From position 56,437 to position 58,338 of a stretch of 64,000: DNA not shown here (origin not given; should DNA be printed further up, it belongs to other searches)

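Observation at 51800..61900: Higher-G+C island without mobility genes: AraC regulator, peptide/nickel-type importer and two exporter-fold ABC proteins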

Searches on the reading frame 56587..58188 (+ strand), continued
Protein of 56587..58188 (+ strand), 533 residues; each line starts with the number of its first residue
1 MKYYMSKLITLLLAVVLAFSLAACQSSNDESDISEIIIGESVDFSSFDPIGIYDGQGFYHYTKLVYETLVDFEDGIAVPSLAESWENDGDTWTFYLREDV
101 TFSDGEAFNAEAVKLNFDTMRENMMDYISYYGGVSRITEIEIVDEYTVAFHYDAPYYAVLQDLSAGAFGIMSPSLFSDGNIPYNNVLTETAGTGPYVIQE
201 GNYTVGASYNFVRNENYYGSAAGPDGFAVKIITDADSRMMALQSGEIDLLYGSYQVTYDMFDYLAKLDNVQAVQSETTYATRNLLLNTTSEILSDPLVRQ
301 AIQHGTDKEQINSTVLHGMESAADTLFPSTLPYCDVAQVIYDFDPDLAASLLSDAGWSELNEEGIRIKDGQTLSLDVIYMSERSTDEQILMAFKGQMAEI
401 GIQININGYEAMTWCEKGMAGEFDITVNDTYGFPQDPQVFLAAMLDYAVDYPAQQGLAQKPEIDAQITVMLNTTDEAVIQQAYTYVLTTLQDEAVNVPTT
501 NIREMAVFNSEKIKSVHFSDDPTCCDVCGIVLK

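Call 73: search_protein_families(library=ncbifam, proteins=[L042:420-1301:+, L042:1357-2124:+, L042:3288-4358:-, L042:4561-4953:+, L042:15226-16251:+, L042:3-353:+], max_evalue=0.00001)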
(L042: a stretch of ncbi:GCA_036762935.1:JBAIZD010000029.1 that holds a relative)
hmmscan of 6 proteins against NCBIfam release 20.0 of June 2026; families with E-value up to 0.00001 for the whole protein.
L042:420-1301:+ (293 aa): 32 families (the best 25 are shown)
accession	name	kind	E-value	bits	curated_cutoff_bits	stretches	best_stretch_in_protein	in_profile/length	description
TIGR01136.1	cysKM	subfamily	1.5e-107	359.4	344.15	1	7-292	2-299/299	cysteine synthase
TIGR01139.1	cysK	equivalog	1.4e-97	326.6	350.95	1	8-292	3-298/298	cysteine synthase A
TIGR01138.1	cysM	equivalog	3.3e-97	325.5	394.2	1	6-292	2-290/290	cysteine synthase B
NF008735.0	PRK11761.1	equivalog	3.9e-94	315.2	413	1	2-292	2-294/296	cysteine synthase CysM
TIGR01137.1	cysta_beta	equivalog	2.8e-80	270.2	510.25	1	4-288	3-307/457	cystathionine beta-synthase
NF007989.0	PRK10717.1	equivalog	2.9e-78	263.3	387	1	3-291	5-317/334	cysteine synthase A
TIGR03945.1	PLP_SbnA_fam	equivalog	3.3e-67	226.7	349.95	1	7-289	2-297/304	2,3-diaminopropionate biosynthesis protein SbnA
NF053679.1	CysteaSynCapA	equivalog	2.1e-58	197.7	600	2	3-207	7-215/329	cysteate synthase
NF052478.1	CystDsulMYC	equivalog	1.1e-22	80.9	600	1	24-289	35-323/354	L-cysteine desulfhydrase Cds1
NF004996.0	PRK06381.1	equivalog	5e-21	75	266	1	25-189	30-189/319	threonine synthase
NF005292.0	PRK06815.1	equivalog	1.1e-18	67.4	371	1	11-208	20-211/320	threonine/serine dehydratase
TIGR01127.1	ilvA_1Cterm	equivalog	1.6e-17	63.6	378.75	1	25-211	14-194/380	threonine ammonia-lyase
NF006094.0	PRK08246.1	subfamily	2.1e-17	63.5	331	1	7-208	18-207/310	serine/threonine dehydratase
NF006389.0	PRK08638.1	equivalog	1.2e-16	60.6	453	1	6-200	21-209/333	bifunctional threonine ammonia-lyase/L-serine ammonia-lyase TdcB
NF045641.2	BHydaspDhtseBhcB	equivalog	1.5e-16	60.4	550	1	8-203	16-205/312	beta-hydroxyaspartate dehydratase BhcB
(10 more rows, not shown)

L042:1357-2124:+ (255 aa): 4 families
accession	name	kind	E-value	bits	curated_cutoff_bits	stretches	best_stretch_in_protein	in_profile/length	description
TIGR00556.1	pantethn_trn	domain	5.1e-10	39.5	45.35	1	120-186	3-78/128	phosphopantetheine--protein transferase domain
NF047349.1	4PPT_AusB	equivalog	2.7e-08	33.5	225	1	92-188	73-163/205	aureusimine biosynthesis 4'-phosphopantetheinyl transferase AusB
TIGR00516.1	acpS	equivalog_domain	7.1e-06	26.3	59.8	0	137-187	27-77/125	holo-ACP synthase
NF042923.1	4PPT_Npt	exception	9.7e-06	25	370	0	37-172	24-153/223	4'-phosphopantetheinyl transferase Npt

L042:3288-4358:- (356 aa): 18 families
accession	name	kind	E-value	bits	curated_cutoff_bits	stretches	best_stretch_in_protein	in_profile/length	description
TIGR03695.1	menH_SHCHC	equivalog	5.1e-17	62.1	208.55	1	72-169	2-102/252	2-succinyl-6-hydroxy-2,4-cyclohexadiene-1-carboxylate synthase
TIGR03056.1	bchO_mg_che_rel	equivalog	1.4e-16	60.4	172.55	1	66-161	22-118/278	alpha/beta fold hydrolase BchO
NF011457.0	PRK14875.1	equivalog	3.1e-16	59.3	307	1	44-168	103-228/372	acetoin dehydrogenase dihydrolipoyllysine-residue acetyltransferase subunit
TIGR02427.1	protocat_pcaD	equivalog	1.2e-14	54.3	255.85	1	67-168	7-109/251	3-oxoadipate enol-lactonase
NF050089.1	i_nPHAscl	equivalog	3.5e-14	52.5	300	1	63-168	9-114/288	intracellular short-chain-length polyhydroxyalkanoate depolymerase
TIGR01738.1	bioH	equivalog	3.7e-14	52.9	206.95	1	72-168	3-95/245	pimeloyl-ACP methyl ester esterase BioH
NF051488.1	bifunc_PcaDC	exception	1.8e-13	50.4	390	1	67-168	7-108/375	bifunctional 3-oxoadipate enol-lactonase/4-carboxymuconolactone decarboxylase PcaDC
NF007954.0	PRK10673.1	equivalog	1e-11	44.6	399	1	66-189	10-132/255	esterase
NF002938.0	PRK03592.1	equivalog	1.4e-10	41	241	1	47-177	6-135/298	haloalkane dehalogenase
TIGR01250.1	pro_imino_pep_2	subfamily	2.5e-10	40.4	167.65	1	66-352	19-286/288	proline iminopeptidase-family hydrolase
NF051487.1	bifunc_PcaCD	exception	4.7e-10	39.1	430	1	43-169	138-269/413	bifunctional 4-carboxymuconolactone decarboxylase/3-oxoadipate enol-lactonase PcaCD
NF045632.1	hydroxlase_HsaD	equivalog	1.2e-09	37.5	400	1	55-171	16-137/290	4,5:9,10-diseco-3-hydroxy-5,9,17-trioxoandrosta-1(10),2-diene-4-oate hydrolase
TIGR03611.1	RutD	equivalog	1.6e-09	37.5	238.5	1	70-167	11-109/258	pyrimidine utilization protein D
NF004514.1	PRK05855.1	equivalog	3e-09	36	455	1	62-160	12-112/578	SDR family oxidoreductase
NF008340.0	PRK11126.1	equivalog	4.1e-09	36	261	1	70-169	12-110/255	2-succinyl-6-hydroxy-2,4-cyclohexadiene-1-carboxylate synthase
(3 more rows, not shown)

L042:4561-4953:+ (130 aa): 0 families

L042:15226-16251:+ (341 aa): 6 families
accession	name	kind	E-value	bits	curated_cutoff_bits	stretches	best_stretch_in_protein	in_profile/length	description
TIGR02716.1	C20_methyl_CrtF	equivalog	3.3e-11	42.8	276.1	1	163-274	142-253/306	bacteriochlorophyllide d C-20 methyltransferase BchU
NF050150.1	RiPP_MTase_ApyS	equivalog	3.7e-08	32.9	400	0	154-229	129-201/323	RiPP biosynthesis methyltransferase ApyS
TIGR02072.1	BioC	equivalog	6e-08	32.8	184.95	1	159-273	21-132/244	malonyl-ACP O-methyltransferase BioC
TIGR04543.1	ketoArg_3Met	equivalog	8.9e-07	28.3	425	0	22-80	16-76/336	2-ketoarginine methyltransferase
TIGR03533.1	L3_gln_methyl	equivalog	1.5e-06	27.8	229.7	1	168-243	119-195/284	50S ribosomal protein L3 N(5)-glutamine methyltransferase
NF053543.1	FlxJ_fam_MTase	equivalog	5.1e-06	25.6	560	0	170-272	177-282/352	FlxJ family methyltransferase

L042:3-353:+ (116 aa): 0 families

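Call 78: search_protein_families(library=pfam, proteins=[L012:44-856:+, L012:1299-3110:+, L012:3104-4822:+, L012:4895-5257:+, L012:15243-17294:+, L012:17900-19444:+, L012:19582-21486:-, L011:9001-10170:+, L010:1846-2679:+, L010:16438-18339:-], max_evalue=0.00001)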
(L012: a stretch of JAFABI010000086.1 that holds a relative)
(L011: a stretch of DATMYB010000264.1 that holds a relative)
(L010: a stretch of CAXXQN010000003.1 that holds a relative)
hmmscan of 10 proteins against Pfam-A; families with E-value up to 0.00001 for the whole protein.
L012:44-856:+ (270 aa): 1 family
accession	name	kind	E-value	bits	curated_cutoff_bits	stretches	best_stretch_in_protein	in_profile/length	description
PF00496.27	SBP_bac_5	-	4.4e-32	112.1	32.4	1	11-182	194-361/368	Bacterial extracellular solute-binding proteins, family 5 Middle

L012:1299-3110:+ (603 aa): 3 families
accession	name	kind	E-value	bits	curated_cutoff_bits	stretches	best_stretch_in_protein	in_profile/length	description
PF00005.33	ABC_tran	-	1.4e-29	103.9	25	1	370-518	2-137/137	ABC transporter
PF00664.28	ABC_membrane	-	9.9e-22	78.3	28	1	60-301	29-272/274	ABC transporter transmembrane region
PF02463.25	SMC_N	-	3e-06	27.3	40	0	405-562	106-213/220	RecF/RecN/SMC N terminal domain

L012:3104-4822:+ (572 aa): 3 families
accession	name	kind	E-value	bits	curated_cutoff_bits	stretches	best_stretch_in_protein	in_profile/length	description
PF00005.33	ABC_tran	-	3.7e-30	105.8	25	1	350-499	1-137/137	ABC transporter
PF00664.28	ABC_membrane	-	2.8e-24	86.7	28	1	35-287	19-268/274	ABC transporter transmembrane region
PF02463.25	SMC_N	-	6.7e-09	35.9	40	1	360-540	24-210/220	RecF/RecN/SMC N terminal domain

L012:4895-5257:+ (120 aa): 0 families

L012:15243-17294:+ (683 aa): 5 families
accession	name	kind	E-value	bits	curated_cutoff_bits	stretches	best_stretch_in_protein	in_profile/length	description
PF17757.6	UvrB_inter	-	3.1e-32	111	22.9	1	183-273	1-91/91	UvrB interaction domain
PF12344.14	UvrB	-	1.6e-22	79.5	27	1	575-617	1-43/43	Ultra-violet resistance protein B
PF00271.37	Helicase_C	-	5.6e-20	72.1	23.5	1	456-568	4-109/110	Helicase conserved C-terminal domain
PF04851.21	ResIII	-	3.7e-10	40.4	22.5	1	39-140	6-111/164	Type III restriction enzyme, res subunit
PF02151.25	UVR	-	8.9e-08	32.1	21.5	1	648-681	2-35/36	UvrB/uvrC motif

L012:17900-19444:+ (514 aa): 1 family
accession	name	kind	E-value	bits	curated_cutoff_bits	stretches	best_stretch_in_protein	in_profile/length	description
PF02012.26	BNR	-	4.1e-06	26.4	27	0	364-374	1-11/12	BNR/Asp-box repeat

L012:19582-21486:- (634 aa): 3 families
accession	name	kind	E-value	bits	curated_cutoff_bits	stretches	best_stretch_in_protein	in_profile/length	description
PF13365.12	Trypsin_2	-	1.8e-29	103.8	27.6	1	202-335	1-144/144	Trypsin-like peptidase domain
PF00395.25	SLH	-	4.4e-15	55.8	20.8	2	2-24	22-44/44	S-layer homology domain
PF00089.32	Trypsin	-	3.9e-14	53.4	20.6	1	202-358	27-219/220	Trypsin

L011:9001-10170:+ (389 aa): 1 family
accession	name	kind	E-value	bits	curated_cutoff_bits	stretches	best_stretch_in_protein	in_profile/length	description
PF01963.22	TraB_PrgY_gumN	-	2.7e-31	109.8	26.8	1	11-230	3-251/263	TraB/PrgY/gumN family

L010:1846-2679:+ (277 aa): 2 families
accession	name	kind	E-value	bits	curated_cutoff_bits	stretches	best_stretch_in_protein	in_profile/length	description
PF00078.32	RVT_1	-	2.4e-19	70.3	29.6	1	41-128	116-204/205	Reverse transcriptase (RNA-dependent DNA polymerase)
PF08388.16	GIIM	-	1.1e-18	67.4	23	1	147-224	1-78/80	Group II intron, maturase-specific domain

L010:16438-18339:- (633 aa): 0 families
